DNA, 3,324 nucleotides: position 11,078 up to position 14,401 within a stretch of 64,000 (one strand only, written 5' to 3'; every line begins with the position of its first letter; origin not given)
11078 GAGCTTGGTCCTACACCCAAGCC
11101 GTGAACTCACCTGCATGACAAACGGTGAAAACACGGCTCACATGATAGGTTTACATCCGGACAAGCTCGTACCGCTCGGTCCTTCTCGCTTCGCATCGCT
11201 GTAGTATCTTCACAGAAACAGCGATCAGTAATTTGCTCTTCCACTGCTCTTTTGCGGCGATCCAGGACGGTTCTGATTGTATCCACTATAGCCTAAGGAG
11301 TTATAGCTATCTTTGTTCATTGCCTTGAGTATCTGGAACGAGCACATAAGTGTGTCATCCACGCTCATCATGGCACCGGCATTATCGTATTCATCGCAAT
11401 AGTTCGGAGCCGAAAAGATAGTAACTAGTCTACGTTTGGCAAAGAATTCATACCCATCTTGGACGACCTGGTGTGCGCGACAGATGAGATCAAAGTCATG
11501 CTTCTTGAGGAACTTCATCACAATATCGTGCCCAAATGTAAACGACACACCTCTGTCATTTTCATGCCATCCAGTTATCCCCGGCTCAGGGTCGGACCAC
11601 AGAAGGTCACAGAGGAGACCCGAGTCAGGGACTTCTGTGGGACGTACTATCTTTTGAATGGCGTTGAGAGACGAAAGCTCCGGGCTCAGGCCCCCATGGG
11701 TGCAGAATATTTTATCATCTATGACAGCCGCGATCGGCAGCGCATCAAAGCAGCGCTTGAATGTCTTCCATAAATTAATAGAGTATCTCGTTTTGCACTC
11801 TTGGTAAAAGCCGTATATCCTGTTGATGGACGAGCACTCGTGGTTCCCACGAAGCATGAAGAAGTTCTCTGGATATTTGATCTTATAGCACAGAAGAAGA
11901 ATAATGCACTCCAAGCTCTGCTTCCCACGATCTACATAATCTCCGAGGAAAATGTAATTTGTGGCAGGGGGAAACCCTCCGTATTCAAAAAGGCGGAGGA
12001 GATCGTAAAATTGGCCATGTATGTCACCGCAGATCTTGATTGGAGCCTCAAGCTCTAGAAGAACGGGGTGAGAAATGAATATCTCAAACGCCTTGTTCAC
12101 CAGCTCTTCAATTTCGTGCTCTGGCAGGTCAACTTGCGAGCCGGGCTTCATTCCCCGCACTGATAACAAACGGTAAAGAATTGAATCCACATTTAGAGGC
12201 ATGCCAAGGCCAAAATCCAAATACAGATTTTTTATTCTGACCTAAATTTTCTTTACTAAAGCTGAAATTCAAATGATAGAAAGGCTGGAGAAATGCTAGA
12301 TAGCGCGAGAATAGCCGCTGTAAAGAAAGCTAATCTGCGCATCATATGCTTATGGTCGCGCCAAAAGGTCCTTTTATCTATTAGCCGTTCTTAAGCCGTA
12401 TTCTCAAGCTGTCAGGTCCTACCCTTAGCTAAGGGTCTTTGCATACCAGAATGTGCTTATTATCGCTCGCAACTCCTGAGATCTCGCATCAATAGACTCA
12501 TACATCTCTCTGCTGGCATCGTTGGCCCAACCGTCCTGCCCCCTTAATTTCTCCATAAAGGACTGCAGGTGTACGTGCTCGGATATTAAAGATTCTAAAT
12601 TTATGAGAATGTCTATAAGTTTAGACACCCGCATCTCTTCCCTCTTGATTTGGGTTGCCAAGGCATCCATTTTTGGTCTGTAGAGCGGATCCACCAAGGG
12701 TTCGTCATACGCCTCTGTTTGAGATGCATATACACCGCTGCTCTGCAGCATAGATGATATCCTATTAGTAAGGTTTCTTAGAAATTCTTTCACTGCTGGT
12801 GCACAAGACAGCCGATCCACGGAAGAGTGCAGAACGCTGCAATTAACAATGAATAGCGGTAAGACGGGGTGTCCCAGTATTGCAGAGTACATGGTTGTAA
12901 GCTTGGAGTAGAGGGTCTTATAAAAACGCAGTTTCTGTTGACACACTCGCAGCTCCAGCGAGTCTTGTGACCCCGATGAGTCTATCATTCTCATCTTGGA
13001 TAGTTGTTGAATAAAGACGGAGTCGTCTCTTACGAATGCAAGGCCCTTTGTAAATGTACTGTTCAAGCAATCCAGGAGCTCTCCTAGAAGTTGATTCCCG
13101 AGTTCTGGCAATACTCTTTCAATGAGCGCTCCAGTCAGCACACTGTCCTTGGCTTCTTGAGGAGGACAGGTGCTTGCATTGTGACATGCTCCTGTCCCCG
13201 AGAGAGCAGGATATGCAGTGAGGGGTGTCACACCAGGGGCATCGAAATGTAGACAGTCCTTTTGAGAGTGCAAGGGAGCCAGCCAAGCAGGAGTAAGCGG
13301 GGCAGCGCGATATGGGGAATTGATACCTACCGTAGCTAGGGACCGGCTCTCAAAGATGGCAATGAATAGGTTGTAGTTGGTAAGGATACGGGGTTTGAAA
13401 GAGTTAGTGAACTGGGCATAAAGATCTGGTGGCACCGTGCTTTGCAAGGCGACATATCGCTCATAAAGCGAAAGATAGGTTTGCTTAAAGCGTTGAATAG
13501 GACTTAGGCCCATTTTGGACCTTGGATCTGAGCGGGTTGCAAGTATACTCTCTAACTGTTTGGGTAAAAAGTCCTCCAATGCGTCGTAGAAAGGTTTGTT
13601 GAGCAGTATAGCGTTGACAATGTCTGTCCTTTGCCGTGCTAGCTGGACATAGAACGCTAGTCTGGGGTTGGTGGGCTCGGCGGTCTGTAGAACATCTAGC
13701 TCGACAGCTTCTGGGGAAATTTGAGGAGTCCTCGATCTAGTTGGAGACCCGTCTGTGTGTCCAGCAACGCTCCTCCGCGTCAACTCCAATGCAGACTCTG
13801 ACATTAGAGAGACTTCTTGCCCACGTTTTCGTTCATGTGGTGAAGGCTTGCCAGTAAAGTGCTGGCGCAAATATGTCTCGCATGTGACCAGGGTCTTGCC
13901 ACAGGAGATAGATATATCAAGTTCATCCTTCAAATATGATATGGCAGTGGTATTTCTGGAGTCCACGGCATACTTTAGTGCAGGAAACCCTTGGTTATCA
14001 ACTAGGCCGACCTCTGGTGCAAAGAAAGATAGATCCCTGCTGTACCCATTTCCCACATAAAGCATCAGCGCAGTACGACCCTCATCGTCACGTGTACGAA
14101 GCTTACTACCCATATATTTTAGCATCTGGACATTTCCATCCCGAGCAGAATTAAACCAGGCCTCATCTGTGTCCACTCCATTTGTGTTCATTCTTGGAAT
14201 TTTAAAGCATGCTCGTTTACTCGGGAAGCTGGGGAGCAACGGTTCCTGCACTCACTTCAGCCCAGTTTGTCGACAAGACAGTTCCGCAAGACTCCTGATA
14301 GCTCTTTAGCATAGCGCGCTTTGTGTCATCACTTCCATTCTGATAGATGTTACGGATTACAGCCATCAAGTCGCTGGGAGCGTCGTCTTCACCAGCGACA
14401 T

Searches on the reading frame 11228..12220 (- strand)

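Call 22: search_protein_families(library=pfam, proteins=[window:11228-12220:-], max_evalue=0.001)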
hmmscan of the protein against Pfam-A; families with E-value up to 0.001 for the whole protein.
window:11228-12220:- (331 aa): 2 families
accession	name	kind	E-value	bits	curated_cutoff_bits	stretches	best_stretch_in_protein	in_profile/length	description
PF00149.33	Metallophos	-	1.1e-45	156.9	21.5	1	60-253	2-190/191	Calcineurin-like phosphoesterase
PF16891.10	STPPase_N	-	3.5e-15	56.6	26.8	1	11-58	1-48/48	Serine-threonine protein phosphatase N-terminal domain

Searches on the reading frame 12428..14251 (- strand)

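Call 22: search_protein_families(library=pfam, proteins=[window:12428-14251:-], max_evalue=0.001)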
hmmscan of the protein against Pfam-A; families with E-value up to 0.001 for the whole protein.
window:12428-14251:- (608 aa): 1 family
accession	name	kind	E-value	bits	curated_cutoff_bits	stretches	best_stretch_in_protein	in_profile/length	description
PF12796.13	Ank_2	-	5.4e-05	24.1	27.3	1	36-113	5-86/90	Ankyrin repeats (3 copies)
